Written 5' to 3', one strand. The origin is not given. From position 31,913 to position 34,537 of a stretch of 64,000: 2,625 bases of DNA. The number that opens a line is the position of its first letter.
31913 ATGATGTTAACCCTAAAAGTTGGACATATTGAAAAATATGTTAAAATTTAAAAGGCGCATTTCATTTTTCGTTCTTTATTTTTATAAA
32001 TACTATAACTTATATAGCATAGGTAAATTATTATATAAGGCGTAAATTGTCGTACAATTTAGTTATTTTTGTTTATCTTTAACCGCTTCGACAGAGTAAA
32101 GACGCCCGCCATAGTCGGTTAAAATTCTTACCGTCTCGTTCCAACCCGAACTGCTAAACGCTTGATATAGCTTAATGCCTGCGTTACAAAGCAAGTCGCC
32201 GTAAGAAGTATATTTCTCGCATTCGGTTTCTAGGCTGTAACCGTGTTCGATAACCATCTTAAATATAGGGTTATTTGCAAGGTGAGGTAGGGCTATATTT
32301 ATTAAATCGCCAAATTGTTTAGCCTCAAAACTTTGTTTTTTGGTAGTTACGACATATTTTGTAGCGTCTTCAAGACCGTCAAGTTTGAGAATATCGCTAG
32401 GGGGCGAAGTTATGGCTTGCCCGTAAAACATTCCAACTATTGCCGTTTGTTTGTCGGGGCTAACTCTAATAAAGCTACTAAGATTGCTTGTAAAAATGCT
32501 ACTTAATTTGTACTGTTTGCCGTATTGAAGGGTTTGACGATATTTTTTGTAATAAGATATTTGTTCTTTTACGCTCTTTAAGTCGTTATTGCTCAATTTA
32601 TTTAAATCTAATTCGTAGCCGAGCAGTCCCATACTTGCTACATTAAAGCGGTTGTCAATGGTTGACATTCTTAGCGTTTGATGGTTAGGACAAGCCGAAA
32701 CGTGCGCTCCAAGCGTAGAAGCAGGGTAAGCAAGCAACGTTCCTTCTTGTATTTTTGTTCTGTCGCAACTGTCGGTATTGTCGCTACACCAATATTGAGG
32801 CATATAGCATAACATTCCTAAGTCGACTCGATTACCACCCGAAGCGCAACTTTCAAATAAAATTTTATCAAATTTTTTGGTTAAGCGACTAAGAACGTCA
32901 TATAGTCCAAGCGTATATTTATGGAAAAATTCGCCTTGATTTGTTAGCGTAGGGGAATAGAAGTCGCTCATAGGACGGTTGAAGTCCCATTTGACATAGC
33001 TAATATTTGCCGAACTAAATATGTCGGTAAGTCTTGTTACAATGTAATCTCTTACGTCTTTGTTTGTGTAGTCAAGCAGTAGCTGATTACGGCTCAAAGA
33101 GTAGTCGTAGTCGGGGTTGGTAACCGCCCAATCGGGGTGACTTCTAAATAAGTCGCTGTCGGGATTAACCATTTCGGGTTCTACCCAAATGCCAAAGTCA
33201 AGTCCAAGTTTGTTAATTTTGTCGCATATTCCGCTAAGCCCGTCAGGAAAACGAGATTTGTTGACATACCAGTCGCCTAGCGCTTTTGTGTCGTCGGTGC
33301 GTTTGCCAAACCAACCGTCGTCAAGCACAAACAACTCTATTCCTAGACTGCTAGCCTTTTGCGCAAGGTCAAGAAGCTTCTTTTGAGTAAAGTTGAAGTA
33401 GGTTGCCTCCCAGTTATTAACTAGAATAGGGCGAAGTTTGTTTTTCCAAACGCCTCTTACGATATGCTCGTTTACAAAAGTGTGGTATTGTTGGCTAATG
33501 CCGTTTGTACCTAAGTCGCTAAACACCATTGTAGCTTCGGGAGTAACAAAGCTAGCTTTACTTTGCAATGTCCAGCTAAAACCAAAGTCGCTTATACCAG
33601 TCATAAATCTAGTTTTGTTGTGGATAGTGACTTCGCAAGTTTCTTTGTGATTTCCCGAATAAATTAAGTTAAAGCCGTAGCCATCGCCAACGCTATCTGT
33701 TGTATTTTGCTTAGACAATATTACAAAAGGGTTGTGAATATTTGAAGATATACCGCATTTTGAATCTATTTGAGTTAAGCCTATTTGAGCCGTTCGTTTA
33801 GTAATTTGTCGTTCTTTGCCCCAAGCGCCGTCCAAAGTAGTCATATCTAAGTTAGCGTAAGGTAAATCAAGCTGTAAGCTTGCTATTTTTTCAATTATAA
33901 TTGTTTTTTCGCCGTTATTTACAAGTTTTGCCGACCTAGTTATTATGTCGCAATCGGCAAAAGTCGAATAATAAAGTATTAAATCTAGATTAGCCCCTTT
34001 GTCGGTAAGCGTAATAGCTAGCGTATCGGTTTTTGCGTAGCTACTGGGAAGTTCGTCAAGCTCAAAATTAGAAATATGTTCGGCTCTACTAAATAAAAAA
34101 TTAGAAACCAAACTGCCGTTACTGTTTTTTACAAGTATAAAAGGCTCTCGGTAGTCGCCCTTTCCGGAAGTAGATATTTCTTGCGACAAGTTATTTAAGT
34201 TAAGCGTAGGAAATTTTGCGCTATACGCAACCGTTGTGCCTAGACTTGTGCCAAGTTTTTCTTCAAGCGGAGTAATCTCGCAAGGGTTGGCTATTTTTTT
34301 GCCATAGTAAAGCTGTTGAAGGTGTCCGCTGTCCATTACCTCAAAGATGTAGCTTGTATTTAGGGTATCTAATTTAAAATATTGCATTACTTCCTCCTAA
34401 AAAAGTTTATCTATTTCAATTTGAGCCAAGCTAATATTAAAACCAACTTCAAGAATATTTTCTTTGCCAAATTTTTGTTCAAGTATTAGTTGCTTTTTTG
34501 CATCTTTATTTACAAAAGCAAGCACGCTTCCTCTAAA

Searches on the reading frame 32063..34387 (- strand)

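Call 29: search_protein_families(library=pfam, proteins=[window:32063-34387:-], max_evalue=0.00001)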
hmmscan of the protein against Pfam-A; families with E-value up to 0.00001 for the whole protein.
window:32063-34387:- (774 aa): 4 families
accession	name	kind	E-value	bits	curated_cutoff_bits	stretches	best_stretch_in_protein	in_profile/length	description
PF02065.24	Melibiase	-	3.8e-146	486.9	27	1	279-623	1-347/347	Melibiase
PF16875.11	Glyco_hydro_36N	-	2.3e-73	247.2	27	1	21-275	1-253/253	Glycosyl hydrolase family 36 N-terminal domain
PF16874.11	Glyco_hydro_36C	-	5.3e-09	36.8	27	1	642-764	7-75/77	Glycosyl hydrolase family 36 C-terminal domain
PF01055.32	Glyco_hydro_31_2nd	-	7.2e-08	32.6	23.5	1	331-479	17-166/328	Glycosyl hydrolases family 31 TIM-barrel domain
